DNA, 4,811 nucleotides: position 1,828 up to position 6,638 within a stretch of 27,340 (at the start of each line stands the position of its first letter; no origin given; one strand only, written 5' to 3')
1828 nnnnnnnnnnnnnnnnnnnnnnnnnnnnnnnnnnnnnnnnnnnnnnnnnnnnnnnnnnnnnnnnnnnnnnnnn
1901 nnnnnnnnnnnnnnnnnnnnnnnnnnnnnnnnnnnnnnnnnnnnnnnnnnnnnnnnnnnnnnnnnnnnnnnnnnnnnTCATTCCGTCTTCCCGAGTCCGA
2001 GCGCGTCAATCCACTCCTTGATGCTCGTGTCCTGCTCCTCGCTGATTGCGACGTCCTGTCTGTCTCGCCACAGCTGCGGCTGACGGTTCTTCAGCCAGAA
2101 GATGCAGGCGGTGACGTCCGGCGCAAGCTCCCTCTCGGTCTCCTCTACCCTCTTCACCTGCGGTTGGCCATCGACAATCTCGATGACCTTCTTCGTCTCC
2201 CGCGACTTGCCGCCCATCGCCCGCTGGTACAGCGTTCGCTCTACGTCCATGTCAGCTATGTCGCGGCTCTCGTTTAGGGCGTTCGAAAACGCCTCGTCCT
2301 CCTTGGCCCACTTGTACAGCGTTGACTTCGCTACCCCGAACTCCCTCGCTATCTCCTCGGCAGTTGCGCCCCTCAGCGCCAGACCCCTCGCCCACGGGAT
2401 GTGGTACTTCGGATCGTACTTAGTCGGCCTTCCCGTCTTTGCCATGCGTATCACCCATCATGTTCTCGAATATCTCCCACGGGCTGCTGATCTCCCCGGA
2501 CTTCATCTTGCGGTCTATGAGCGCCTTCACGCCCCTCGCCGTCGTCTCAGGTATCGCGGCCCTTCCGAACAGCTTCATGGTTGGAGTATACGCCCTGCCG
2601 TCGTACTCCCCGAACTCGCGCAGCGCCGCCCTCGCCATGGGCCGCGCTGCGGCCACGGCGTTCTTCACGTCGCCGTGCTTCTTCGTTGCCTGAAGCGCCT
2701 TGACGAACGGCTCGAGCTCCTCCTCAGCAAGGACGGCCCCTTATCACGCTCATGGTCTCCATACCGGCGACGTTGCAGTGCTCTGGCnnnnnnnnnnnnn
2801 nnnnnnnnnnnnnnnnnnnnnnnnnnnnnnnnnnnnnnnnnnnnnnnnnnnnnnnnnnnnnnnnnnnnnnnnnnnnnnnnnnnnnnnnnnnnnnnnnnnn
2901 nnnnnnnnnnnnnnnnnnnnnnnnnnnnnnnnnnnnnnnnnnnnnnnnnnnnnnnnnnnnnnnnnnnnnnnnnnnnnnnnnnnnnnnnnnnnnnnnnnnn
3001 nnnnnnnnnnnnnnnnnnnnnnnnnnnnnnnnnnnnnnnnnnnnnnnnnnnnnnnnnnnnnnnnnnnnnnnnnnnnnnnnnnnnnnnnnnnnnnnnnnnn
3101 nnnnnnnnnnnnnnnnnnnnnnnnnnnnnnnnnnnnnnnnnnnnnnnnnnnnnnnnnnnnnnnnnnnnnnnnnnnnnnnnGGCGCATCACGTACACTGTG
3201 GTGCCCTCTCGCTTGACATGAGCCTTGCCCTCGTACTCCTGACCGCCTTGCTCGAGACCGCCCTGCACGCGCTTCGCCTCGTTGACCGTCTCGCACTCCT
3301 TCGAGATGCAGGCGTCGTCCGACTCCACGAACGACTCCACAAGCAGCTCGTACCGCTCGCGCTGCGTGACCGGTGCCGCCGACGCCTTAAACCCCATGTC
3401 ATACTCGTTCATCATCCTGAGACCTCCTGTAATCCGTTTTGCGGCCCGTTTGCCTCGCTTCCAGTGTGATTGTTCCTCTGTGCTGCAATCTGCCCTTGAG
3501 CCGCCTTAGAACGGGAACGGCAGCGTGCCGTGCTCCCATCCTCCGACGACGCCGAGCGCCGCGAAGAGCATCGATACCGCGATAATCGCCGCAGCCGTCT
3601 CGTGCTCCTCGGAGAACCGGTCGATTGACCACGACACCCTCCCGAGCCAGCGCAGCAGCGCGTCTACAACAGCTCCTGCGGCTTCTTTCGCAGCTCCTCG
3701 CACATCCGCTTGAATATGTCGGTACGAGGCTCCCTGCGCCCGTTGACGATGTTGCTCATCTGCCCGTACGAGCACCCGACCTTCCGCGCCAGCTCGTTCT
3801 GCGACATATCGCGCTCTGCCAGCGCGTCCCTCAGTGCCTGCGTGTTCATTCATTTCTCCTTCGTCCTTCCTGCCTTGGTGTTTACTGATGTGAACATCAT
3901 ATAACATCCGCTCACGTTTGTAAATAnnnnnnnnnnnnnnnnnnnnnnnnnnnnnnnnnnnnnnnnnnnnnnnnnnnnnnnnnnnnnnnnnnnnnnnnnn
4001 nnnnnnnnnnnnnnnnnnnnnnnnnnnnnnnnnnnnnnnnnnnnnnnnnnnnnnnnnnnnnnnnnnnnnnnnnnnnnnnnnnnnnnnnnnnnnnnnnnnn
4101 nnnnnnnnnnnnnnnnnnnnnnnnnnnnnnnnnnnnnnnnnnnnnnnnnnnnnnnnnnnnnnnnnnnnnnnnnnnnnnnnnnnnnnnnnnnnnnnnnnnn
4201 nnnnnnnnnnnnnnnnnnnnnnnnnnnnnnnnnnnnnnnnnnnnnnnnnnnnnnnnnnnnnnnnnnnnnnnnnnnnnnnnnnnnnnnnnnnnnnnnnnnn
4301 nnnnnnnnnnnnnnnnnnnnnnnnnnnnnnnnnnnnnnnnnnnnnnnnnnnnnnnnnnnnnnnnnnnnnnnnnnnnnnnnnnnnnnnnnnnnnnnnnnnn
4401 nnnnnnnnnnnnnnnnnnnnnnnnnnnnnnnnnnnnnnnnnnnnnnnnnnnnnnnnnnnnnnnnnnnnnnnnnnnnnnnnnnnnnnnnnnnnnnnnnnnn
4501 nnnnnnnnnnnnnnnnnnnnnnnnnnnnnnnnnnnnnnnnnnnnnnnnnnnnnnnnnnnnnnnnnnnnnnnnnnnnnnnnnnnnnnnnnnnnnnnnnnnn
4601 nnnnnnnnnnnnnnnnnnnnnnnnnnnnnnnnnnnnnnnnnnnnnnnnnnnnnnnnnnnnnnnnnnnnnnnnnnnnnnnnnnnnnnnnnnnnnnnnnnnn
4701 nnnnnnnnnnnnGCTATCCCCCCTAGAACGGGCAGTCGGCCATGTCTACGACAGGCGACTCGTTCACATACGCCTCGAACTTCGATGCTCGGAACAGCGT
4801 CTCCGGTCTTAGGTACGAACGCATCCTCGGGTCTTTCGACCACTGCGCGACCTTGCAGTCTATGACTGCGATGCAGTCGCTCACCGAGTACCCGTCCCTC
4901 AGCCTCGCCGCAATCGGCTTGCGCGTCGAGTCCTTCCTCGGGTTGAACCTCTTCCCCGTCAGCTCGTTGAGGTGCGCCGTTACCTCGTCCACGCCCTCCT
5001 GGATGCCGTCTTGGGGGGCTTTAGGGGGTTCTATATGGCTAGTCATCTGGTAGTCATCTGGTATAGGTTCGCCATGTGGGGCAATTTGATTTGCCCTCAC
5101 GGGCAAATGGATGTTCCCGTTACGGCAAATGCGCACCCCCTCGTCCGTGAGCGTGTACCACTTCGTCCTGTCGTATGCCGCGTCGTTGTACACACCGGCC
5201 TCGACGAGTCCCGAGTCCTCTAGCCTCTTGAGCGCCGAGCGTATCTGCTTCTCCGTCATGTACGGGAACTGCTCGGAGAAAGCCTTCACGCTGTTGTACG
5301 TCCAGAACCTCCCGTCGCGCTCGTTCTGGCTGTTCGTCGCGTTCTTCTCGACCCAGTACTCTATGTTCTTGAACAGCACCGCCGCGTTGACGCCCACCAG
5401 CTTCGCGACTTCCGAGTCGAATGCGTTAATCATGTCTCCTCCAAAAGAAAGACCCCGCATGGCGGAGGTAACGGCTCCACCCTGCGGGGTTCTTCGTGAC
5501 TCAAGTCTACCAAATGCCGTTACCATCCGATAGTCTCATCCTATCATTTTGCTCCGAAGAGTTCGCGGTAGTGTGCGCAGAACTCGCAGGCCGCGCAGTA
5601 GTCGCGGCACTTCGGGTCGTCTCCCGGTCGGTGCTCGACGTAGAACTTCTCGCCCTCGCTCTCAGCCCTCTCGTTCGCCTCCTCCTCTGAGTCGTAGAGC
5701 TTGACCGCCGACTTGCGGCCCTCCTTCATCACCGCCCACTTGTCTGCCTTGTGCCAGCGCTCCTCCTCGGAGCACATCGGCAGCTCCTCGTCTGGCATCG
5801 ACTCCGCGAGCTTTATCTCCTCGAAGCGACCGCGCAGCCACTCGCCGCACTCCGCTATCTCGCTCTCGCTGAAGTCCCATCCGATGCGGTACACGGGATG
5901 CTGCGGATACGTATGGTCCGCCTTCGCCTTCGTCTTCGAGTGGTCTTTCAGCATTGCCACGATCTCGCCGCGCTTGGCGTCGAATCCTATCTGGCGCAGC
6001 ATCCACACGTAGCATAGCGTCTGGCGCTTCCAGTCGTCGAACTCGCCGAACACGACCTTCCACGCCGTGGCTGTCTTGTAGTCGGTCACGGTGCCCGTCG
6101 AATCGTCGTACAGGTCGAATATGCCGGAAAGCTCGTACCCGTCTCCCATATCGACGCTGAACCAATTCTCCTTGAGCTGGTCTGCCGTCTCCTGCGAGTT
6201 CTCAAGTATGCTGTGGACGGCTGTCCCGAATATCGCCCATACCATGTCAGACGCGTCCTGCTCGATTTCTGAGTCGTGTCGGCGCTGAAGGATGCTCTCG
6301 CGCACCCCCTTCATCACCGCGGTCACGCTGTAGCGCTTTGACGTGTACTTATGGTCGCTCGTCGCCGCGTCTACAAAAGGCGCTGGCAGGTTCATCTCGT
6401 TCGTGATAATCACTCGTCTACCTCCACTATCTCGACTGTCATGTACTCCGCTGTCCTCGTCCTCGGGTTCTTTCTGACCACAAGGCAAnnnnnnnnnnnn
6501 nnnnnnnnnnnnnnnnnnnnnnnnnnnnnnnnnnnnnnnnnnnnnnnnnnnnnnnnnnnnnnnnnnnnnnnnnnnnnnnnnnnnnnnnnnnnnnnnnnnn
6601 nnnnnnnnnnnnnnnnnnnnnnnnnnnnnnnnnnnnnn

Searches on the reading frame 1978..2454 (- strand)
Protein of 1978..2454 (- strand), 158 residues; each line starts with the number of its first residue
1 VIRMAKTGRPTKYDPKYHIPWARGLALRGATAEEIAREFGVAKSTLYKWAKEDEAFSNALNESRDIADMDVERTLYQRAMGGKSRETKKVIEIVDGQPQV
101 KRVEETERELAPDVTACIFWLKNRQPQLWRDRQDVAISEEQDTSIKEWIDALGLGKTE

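Call 25: search_protein_families(library=pfam, proteins=[window:1978-2454:-], max_evalue=0.01)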
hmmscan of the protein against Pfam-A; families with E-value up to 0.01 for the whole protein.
window:1978-2454:- (158 aa): 12 families
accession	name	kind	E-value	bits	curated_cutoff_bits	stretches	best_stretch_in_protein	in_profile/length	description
PF13022.12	HTH_Tnp_1_2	-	2.9e-06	27.8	27.9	1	30-66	27-62/122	Helix-turn-helix of insertion element transposase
PF02796.21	HTH_7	-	6e-06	26.7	23.8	1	8-48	1-40/45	Helix-turn-helix domain of resolvase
PF01527.26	HTH_Tnp_1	-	1.8e-05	25.3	24.1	1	9-69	3-63/75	Transposase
PF13518.12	HTH_28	-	3.3e-05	24.3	25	1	25-51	8-34/52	Helix-turn-helix domain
PF13384.12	HTH_23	-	6.5e-05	23.1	24.6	1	25-51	13-39/50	Homeodomain-like domain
PF04218.19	CENP-B_N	-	0.00016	21.7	21.2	1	33-56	26-49/53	CENP-B N-terminal DNA-binding domain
PF23125.1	Xre-MbcA-ParS_M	-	0.00045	20.3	27.8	1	30-57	2-29/51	Antitoxin Xre/MbcA/ParS-like, middle domain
PF23016.2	RsmI_C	-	0.0039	17.4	27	0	32-50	24-42/46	RsmI C-terminal HTH domain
PF12728.13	HTH_17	-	0.0044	17.7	27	0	31-53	3-25/51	Helix-turn-helix domain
PF06056.18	Terminase_5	-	0.0057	17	20.3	0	22-54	6-38/58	Putative ATPase subunit of terminase (gpP-like)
PF07022.19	Phage_CI_repr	-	0.0072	17.1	22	0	32-54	15-37/65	Bacteriophage CI repressor helix-turn-helix domain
PF00440.29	TetR_N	-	0.0078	16.4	24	0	28-48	15-35/47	Bacterial regulatory proteins, tetR family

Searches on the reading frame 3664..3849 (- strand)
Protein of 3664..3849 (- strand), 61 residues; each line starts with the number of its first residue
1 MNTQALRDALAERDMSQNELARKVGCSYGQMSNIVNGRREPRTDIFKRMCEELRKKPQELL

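Call 13: search_protein_families(library=phrogs, proteins=[window:3664-3849:-])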
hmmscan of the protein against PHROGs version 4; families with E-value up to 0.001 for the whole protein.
window:3664-3849:- (61 aa): 23 families
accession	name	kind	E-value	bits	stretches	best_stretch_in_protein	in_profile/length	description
phrog_3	-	transcription regulation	8.4e-10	40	1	4-60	91-145/430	transcriptional repressor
phrog_8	-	transcription regulation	9.4e-10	39.4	1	5-53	80-128/346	transcriptional regulator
phrog_1468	-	transcription regulation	6.2e-09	36.4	1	7-41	13-47/67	transcriptional repressor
phrog_2967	-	transcription regulation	7.3e-08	33.2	1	4-60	13-69/225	transcriptional regulator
phrog_7241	-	transcription regulation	1.4e-07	32.6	1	8-60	68-120/122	transcriptional regulator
phrog_2439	-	transcription regulation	2.5e-07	30.9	1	2-56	8-62/367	transcriptional regulator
phrog_4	-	transcription regulation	6.6e-07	29.6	1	6-60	141-191/400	transcriptional repressor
phrog_4779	-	transcription regulation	9.6e-07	30.3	1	1-57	2-60/98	transcriptional regulator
phrog_1373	-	transcription regulation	1.1e-06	29.7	1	4-57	66-119/166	transcriptional regulator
phrog_2328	-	transcription regulation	2.5e-06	28.3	1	6-48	20-62/128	transcriptional repressor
phrog_35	-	transcription regulation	4e-06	28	1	1-50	73-121/181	transcriptional repressor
phrog_296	-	integration and excision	1.5e-05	24.9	1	3-46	229-273/626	DNA transposition protein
phrog_4583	-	transcription regulation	7.1e-05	23.8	1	4-42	13-51/81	transcriptional repressor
phrog_2104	-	unknown function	0.0001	23.5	1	4-48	42-86/103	-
phrog_3642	-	DNA, RNA and nucleotide metabolism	0.00016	22.6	1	13-52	20-59/79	HTH DNA binding protein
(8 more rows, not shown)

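Call 25: search_protein_families(library=pfam, proteins=[window:3664-3849:-], max_evalue=0.01)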
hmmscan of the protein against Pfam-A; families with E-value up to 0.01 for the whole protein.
window:3664-3849:- (61 aa): 5 families
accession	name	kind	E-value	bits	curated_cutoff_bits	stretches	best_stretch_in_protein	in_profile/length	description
PF01381.28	HTH_3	-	8e-11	42.3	23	1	6-60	1-55/55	Helix-turn-helix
PF13443.12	HTH_26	-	3.7e-10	40.3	22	1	6-61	2-58/63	Cro/C1-type HTH DNA-binding domain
PF13560.12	HTH_31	-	4.2e-07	30.6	27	1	6-51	6-52/64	Helix-turn-helix domain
PF12844.13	HTH_19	-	4.7e-07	30.1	30.2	1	4-61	2-59/64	Helix-turn-helix domain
PF04218.19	CENP-B_N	-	0.0044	17.1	21.2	1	11-38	19-46/53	CENP-B N-terminal DNA-binding domain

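Call 54: search_solved_structures(query=window:3664-3849:-, max_evalue=0.01)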
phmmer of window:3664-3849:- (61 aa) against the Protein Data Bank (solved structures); distinct sequences matched with E-value up to 0.01: 1.
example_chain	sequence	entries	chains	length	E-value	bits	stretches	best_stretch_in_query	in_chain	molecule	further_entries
8tac_A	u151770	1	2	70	5.7e-05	26.6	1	7-52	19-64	DBP48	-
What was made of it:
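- Closest known: Cro/CI-type operators of lambdoid phages. Different: The best PDB hit is 8tac_A 'DBP48' at E 6e-5 (call 54).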

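Call 66: find_homologous_proteins(query=window:3664-3849:-, max_evalue=0.00001)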
Query window:3664-3849:- (61 aa): 9 proteins with E <= 0.00001 among 9 candidates.
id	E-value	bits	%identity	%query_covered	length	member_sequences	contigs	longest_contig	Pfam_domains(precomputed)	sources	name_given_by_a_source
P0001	9.0e-32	124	95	100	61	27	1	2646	PF12844.14,PF01381.29,PF13560.13,PF13443.13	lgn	-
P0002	5.3e-28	113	89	100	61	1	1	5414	PF12844.14,PF01381.29,PF13560.13,PF13443.13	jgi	jgi:transcriptional regulator with XRE-family HTH domain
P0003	6.8e-28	112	87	100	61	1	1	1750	PF12844.14,PF01381.29,PF13560.13,PF13443.13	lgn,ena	-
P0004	2.0e-27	111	87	100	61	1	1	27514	PF12844.14,PF01381.29,PF13560.13,PF13443.13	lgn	-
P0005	2.5e-27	111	89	100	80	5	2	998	PF01381.29,PF13560.13,PF13443.13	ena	-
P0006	2.7e-26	107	84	100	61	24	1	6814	PF12844.14,PF01381.29,PF13560.13,PF13443.13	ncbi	-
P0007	1.4e-25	105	82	100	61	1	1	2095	PF12844.14,PF01381.29,PF13560.13,PF13443.13,PF13693.13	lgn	-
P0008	8.0e-25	103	80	100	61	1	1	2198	PF12844.14,PF01381.29,PF13560.13,PF13443.13,PF13693.13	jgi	-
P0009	5.5e-23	97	98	77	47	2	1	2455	PF01381.29,PF13560.13,PF13443.13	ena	-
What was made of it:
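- On Cro/CI-type HTH operator: No intermediate XRE homologues exist in the 5.8 billion proteins searched (call 66).
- Tried and rejected: The XRE family itself has only 9 clusters, all at least 80% identical (call 66).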

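Call 67: find_encoding_contigs(protein=P0006, flank=7000, max_places=4)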
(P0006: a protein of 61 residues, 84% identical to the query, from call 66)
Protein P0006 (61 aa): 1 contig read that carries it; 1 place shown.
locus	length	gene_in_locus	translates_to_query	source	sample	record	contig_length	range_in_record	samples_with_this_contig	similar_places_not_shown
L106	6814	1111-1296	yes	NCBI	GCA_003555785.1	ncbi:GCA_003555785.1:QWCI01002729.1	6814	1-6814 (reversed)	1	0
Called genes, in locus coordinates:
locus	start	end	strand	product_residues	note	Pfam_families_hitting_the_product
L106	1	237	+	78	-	?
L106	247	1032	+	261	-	PF01695:IstB_IS21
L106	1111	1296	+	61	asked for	PF12844:HTH_19, PF13560:HTH_31, PF01381:HTH_3, PF13443:HTH_26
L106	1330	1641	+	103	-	-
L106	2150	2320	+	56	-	-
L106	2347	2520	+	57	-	-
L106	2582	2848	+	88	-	-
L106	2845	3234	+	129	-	-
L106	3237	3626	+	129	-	-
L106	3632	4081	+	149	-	-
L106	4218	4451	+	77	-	-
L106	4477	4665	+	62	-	-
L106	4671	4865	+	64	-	-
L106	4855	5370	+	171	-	-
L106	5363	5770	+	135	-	-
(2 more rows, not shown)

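Call 68: find_encoding_contigs(protein=P0004, flank=10000, max_places=2)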
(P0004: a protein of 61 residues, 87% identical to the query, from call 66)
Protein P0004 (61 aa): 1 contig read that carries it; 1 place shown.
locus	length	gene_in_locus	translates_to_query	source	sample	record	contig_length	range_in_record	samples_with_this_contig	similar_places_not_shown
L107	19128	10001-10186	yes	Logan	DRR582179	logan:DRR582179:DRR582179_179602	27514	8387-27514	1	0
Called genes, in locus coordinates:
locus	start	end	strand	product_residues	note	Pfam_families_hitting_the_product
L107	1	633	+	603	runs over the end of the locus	-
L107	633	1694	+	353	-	-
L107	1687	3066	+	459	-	-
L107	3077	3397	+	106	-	-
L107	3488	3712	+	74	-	PF16945:Phage_r1t_holin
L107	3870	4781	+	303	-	PF01183:Glyco_hydro_25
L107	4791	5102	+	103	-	-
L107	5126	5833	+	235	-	PF04404:ERF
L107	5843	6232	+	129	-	PF00436:SSB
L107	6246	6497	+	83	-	-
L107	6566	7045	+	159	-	-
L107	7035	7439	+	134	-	PF05866:RusA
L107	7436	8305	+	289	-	PF12705:PDDEXK_1 (weak)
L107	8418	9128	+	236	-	PF09524:Phg_2220_C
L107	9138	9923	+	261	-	PF01695:IstB_IS21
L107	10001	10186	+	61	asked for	PF12844:HTH_19, PF13560:HTH_31, PF01381:HTH_3, PF13443:HTH_26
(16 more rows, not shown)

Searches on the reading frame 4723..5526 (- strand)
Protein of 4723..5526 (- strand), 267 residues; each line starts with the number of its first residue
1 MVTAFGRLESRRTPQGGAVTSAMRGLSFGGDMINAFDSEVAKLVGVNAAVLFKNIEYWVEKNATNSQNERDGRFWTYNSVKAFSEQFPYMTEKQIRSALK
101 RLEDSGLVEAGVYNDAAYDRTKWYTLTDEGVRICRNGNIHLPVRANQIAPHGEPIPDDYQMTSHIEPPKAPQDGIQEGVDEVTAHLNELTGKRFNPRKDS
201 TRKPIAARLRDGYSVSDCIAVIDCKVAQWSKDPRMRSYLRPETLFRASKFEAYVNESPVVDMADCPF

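Call 13: search_protein_families(library=phrogs, proteins=[window:4723-5526:-])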
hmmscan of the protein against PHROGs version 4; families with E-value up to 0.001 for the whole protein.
window:4723-5526:- (267 aa): 11 families
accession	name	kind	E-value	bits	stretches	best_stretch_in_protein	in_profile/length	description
phrog_428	-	DNA, RNA and nucleotide metabolism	7.3e-46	158.2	1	48-258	107-312/455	replication initiation protein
phrog_11233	-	DNA, RNA and nucleotide metabolism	2e-41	143.3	1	34-131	4-101/297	replication initiation protein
phrog_1163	-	unknown function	6.2e-23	82.9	1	31-259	86-253/273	-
phrog_6493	-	DNA, RNA and nucleotide metabolism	8.8e-20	72.1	1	39-130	17-104/261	DnaD-like helicase loader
phrog_20981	-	unknown function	5.8e-19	69.8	1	169-262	167-259/293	-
phrog_22793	-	unknown function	4.3e-17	63.3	1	177-257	57-136/177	-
phrog_20827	-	unknown function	5.4e-09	37.1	1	176-257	82-162/252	-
phrog_20659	-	unknown function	1.6e-08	35.5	1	32-130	3-91/264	-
phrog_270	-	DNA, RNA and nucleotide metabolism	2.3e-08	34.8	1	65-132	59-121/383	replication initiation protein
phrog_678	-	DNA, RNA and nucleotide metabolism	2.3e-07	31.7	1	33-131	63-139/346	replication initiation O-like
phrog_1701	-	DNA, RNA and nucleotide metabolism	0.00019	22.3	1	161-256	203-298/323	DnaD-like helicase loader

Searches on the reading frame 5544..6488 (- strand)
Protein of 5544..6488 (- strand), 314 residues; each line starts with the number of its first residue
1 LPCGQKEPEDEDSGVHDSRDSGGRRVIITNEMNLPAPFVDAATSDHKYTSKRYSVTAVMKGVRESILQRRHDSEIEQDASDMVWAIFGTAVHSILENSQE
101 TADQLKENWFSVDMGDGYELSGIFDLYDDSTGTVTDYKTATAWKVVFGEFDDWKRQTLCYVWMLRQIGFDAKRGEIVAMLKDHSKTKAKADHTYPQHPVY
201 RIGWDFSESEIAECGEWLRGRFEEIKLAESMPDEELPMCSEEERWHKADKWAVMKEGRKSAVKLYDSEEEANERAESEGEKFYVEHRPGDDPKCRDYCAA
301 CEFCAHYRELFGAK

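Call 13: search_protein_families(library=phrogs, proteins=[window:5544-6488:-])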
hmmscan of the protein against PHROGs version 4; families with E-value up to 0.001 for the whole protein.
window:5544-6488:- (314 aa): 3 families
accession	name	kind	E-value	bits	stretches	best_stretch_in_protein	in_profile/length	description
phrog_2139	-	DNA, RNA and nucleotide metabolism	3.1e-56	191.8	2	116-312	130-324/330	exonuclease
phrog_1706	-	DNA, RNA and nucleotide metabolism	5.1e-09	37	1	42-166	39-175/293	CRISPR/Cas system associated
phrog_1674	-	DNA, RNA and nucleotide metabolism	8.1e-08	32.8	1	77-183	77-200/276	exonuclease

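Call 43: find_related_loci(query=A2, collection=metagenome_contigs, flank=6000)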
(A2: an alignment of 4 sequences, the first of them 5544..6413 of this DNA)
Query A2 (289 aa) in metagenome_contigs; peptide patterns used: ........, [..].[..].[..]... (x = any residue, [..] = any of these).
600 stretches matched a pattern (row limit reached: there are more); 498 encode a relative of the query (tblastn E <= 1e-3); the best 80 are kept; 80 distinct loci.
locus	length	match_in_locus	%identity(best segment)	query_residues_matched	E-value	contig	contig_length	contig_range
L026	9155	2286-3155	90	1-289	0e+0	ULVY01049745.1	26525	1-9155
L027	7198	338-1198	90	1-287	1e-177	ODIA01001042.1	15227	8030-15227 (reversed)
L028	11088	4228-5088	71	1-287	2e-147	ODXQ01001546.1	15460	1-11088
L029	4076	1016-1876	70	1-287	4e-150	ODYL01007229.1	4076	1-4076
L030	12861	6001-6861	89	1-287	0e+0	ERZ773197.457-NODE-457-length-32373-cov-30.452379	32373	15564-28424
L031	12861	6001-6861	71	1-287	5e-146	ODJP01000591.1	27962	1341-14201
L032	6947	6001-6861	70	1-287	8e-146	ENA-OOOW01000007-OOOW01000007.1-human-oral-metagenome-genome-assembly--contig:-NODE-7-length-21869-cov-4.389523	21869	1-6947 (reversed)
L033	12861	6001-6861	70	1-287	1e-145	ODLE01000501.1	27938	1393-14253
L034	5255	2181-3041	70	1-287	6e-147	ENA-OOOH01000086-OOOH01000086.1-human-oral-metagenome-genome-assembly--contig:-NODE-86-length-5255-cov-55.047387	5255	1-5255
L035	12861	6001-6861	70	1-287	2e-145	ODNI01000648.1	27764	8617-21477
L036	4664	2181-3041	70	1-287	7e-148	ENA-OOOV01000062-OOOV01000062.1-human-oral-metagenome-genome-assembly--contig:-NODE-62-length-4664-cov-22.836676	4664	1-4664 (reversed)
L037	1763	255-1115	69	1-287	2e-156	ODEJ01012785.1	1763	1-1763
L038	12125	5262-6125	66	1-285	5e-133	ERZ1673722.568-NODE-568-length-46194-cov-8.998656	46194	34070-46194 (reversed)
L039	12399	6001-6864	66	1-285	5e-133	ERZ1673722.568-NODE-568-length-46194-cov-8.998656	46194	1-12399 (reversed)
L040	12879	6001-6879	61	1-287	3e-124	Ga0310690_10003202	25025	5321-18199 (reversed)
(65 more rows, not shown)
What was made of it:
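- Tried and rejected: I tried to add clades for the XRE/operator covariation test through the conserved exonuclease (call 43).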
